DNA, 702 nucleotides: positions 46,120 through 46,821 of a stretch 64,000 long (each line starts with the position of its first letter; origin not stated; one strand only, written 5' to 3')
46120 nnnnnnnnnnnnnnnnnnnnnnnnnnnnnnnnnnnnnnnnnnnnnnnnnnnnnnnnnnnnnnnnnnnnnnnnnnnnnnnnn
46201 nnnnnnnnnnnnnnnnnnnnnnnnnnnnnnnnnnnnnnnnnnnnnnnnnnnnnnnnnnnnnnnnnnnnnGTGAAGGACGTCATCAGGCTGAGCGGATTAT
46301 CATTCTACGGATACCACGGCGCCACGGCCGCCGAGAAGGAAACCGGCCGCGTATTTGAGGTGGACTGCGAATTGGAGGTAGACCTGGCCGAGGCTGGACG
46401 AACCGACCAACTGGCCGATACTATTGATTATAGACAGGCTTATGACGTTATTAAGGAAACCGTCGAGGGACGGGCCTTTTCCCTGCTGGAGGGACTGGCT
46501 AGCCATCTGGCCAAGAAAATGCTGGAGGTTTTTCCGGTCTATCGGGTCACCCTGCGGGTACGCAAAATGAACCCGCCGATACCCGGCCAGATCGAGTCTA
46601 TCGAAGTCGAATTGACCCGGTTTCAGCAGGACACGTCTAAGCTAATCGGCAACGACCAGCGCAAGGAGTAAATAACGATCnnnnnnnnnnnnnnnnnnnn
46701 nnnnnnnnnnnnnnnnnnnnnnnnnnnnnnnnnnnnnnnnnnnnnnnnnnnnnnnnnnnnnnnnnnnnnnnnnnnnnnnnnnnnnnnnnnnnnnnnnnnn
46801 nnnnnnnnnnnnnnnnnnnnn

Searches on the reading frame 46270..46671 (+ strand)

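Call 14: search_protein_families(library=pfam, proteins=[window:46270-46671:+])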
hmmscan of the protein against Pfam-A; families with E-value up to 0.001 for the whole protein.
window:46270-46671:+ (133 aa): 1 family
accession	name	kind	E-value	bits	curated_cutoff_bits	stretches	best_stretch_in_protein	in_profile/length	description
PF02152.23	FolB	-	4.8e-33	114.5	31.8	1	5-116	1-113/113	Dihydroneopterin aldolase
